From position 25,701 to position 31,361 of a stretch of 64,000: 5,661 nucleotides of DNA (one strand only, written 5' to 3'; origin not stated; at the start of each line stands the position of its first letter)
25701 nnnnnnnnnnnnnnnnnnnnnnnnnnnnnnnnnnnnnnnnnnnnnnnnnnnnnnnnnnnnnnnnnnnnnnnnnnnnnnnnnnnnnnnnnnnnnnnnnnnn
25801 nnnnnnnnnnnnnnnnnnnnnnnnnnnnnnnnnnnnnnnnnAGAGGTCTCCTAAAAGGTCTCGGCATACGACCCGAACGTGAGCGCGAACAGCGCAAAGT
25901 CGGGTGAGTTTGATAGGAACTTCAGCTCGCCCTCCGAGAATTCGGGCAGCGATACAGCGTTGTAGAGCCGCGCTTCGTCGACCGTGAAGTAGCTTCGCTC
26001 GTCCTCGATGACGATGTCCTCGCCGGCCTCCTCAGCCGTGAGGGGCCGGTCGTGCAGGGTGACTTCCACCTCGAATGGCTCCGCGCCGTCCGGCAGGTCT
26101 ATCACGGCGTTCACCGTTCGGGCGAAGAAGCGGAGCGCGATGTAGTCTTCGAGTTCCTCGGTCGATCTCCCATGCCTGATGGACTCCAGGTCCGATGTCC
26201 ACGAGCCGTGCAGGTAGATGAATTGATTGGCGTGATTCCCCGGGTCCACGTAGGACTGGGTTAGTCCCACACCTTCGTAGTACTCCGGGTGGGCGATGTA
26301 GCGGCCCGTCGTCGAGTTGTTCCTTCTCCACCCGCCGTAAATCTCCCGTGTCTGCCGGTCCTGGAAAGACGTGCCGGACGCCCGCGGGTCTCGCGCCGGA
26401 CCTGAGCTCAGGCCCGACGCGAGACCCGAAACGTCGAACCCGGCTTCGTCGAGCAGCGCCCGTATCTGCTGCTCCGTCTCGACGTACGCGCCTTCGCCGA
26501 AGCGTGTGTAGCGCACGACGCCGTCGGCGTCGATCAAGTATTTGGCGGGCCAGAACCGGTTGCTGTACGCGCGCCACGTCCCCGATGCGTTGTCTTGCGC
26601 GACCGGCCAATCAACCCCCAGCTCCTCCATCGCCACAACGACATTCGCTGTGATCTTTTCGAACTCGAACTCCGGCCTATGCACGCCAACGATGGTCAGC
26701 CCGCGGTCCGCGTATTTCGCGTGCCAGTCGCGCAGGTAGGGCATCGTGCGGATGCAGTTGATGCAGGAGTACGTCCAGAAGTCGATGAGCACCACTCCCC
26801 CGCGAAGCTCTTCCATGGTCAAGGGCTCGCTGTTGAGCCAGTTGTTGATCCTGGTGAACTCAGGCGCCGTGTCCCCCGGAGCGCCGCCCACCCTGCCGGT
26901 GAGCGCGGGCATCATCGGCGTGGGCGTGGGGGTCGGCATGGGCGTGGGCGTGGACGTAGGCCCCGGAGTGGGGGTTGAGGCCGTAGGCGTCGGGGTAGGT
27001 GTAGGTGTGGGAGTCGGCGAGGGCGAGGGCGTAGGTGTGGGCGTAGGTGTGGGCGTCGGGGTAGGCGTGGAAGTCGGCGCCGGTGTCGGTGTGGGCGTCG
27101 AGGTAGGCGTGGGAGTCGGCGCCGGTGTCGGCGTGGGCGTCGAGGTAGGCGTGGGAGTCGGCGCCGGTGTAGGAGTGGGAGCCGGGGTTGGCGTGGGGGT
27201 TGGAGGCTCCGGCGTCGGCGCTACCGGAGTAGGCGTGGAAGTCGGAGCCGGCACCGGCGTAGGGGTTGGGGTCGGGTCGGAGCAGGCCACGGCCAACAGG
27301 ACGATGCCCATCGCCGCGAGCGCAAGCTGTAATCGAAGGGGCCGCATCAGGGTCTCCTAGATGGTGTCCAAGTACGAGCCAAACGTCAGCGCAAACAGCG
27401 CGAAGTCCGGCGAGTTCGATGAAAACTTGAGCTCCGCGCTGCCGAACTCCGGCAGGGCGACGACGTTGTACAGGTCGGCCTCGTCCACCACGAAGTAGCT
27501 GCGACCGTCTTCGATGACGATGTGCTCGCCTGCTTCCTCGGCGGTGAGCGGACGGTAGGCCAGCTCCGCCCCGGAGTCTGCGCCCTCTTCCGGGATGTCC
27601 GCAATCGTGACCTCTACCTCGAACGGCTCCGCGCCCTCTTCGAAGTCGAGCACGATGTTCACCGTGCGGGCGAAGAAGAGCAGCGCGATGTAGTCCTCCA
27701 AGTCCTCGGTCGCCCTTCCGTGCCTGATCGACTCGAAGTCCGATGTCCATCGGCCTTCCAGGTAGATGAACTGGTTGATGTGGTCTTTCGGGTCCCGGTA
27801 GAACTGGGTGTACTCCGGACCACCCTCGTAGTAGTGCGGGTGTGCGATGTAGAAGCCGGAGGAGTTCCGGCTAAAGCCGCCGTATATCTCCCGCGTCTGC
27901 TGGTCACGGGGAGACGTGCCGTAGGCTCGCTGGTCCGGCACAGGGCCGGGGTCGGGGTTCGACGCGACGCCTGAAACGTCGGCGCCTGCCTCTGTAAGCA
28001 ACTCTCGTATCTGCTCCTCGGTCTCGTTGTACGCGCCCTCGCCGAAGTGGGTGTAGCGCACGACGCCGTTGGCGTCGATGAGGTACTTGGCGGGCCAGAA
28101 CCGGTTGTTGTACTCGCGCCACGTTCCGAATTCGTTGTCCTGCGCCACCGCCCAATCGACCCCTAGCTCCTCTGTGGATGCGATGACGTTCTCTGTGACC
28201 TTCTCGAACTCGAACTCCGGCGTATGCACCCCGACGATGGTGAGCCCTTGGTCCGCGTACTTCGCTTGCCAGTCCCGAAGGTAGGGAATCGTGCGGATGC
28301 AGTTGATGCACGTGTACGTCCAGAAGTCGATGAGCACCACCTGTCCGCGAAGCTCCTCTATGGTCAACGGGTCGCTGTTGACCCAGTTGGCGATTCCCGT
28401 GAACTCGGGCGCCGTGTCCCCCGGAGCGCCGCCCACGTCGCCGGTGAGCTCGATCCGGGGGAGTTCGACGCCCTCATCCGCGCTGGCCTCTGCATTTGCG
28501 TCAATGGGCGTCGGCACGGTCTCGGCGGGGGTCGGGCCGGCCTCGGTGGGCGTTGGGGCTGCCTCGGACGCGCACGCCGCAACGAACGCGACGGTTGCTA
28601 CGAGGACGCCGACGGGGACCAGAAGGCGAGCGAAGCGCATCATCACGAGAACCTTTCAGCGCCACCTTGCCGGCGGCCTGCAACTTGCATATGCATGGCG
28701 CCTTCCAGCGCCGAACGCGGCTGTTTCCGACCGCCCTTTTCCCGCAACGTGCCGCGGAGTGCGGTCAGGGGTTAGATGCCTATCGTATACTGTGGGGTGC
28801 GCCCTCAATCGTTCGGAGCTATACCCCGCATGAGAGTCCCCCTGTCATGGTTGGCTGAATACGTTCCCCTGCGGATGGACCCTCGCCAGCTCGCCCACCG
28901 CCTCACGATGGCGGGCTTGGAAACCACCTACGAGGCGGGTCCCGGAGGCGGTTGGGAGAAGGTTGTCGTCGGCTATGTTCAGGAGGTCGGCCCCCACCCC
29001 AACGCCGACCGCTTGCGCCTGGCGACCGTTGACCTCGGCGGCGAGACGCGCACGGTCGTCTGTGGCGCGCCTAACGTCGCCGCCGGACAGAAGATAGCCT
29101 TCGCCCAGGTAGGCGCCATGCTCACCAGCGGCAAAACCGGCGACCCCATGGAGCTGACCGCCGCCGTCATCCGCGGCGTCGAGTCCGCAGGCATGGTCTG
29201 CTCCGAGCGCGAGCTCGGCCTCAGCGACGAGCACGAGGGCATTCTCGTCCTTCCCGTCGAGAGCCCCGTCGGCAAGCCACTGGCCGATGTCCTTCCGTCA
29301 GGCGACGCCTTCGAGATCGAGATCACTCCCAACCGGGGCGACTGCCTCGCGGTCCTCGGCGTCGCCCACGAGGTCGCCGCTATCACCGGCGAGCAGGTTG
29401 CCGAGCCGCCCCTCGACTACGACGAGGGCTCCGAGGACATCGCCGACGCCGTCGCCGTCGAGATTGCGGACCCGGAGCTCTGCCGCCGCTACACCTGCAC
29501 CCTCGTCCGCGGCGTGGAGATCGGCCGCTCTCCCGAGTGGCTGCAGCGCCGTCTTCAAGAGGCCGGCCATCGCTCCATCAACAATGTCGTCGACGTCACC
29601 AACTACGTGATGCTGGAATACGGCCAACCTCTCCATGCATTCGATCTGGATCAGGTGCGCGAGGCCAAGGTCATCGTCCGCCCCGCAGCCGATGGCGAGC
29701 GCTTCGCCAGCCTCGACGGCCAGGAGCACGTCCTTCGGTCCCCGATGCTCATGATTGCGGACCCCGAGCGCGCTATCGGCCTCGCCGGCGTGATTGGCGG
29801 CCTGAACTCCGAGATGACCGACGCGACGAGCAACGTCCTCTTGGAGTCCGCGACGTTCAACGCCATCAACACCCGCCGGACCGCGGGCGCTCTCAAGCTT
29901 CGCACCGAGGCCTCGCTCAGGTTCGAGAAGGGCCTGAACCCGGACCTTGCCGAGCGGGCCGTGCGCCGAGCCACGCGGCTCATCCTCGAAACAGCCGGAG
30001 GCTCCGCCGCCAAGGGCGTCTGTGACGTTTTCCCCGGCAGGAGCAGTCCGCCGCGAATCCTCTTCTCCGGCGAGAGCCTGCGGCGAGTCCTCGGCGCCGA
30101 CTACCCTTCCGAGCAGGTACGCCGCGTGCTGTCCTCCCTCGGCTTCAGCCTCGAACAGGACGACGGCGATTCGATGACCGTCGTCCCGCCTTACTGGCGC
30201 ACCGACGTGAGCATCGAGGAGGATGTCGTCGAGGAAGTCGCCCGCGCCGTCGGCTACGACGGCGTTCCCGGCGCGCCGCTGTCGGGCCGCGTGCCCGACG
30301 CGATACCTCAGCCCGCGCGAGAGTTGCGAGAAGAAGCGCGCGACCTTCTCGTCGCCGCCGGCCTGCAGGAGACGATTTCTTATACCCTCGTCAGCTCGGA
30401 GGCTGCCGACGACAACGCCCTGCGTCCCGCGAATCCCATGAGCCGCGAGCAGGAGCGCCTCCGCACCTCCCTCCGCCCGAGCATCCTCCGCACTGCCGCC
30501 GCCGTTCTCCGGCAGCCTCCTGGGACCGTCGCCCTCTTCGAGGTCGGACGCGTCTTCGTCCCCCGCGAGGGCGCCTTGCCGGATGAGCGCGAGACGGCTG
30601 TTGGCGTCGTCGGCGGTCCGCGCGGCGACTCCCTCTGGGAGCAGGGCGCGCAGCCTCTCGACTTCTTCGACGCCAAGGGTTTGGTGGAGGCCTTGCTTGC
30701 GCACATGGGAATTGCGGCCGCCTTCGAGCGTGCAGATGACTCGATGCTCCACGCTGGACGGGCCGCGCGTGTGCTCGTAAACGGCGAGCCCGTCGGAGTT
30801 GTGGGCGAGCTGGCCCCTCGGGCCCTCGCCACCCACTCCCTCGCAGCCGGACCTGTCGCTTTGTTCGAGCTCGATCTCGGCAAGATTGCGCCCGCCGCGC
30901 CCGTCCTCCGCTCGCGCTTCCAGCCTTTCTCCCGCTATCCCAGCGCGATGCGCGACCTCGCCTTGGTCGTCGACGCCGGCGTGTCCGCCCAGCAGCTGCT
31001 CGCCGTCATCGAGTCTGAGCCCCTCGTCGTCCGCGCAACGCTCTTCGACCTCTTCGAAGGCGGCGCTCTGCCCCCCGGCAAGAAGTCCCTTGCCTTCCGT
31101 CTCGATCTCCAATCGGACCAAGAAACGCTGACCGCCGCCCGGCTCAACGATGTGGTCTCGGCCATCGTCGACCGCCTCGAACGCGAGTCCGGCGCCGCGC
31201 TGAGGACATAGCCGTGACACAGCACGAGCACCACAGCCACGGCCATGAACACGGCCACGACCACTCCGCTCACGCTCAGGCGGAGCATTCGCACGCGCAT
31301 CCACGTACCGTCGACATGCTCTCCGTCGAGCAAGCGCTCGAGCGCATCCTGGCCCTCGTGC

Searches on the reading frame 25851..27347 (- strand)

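Call 29: search_protein_families(library=pfam, proteins=[window:25851-27347:-])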
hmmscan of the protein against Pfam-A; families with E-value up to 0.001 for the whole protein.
window:25851-27347:- (498 aa): 4 families
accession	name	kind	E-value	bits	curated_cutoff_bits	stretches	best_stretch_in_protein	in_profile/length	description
PF17991.7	Thioredoxin_10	-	5.4e-14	53.4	27.1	1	333-492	1-142/142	Thioredoxin like C-terminal domain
PF00578.27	AhpC-TSA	-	1.6e-12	47.8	26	1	157-280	1-123/124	AhpC/TSA family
PF08534.16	Redoxin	-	3.8e-12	46.7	26.6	1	157-285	2-135/148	Redoxin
PF13905.12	Thioredoxin_8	-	7.9e-05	23.4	27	1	185-276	3-92/94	Thioredoxin-like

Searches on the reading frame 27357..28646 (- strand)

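Call 29: search_protein_families(library=pfam, proteins=[window:27357-28646:-])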
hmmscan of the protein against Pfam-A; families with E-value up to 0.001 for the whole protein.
window:27357-28646:- (429 aa): 4 families
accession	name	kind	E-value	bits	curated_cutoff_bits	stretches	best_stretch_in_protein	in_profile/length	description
PF00578.27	AhpC-TSA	-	1.2e-11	45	26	1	75-198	1-123/124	AhpC/TSA family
PF08534.16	Redoxin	-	1.6e-11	44.6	26.6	1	75-206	2-138/148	Redoxin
PF17991.7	Thioredoxin_10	-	9e-11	42.9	27.1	1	251-423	1-142/142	Thioredoxin like C-terminal domain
PF13905.12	Thioredoxin_8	-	1.1e-05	26.1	27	1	101-194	1-92/94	Thioredoxin-like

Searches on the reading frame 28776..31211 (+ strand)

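Call 29: search_protein_families(library=pfam, proteins=[window:28776-31211:+])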
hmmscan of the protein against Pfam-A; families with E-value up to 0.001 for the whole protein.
window:28776-31211:+ (811 aa): 5 families
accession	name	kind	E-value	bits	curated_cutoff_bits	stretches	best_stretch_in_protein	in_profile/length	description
PF03483.22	B3_4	-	1.4e-64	217.3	29.3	1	236-408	2-174/174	B3/4 domain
PF17759.6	tRNA_synthFbeta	-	7.3e-50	169.8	22.4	1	509-701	13-214/214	Phenylalanyl tRNA synthetase beta chain CLM domain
PF03147.19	FDX-ACB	-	4.7e-22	78.7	31.1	1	719-810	1-94/94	Ferredoxin-fold anticodon binding domain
PF01588.26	tRNA_bind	-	7e-21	74.6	27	1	63-167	1-95/96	Putative tRNA binding domain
PF03484.21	B5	-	6.3e-20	71.6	28.6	1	430-494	3-67/67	tRNA synthetase B5 domain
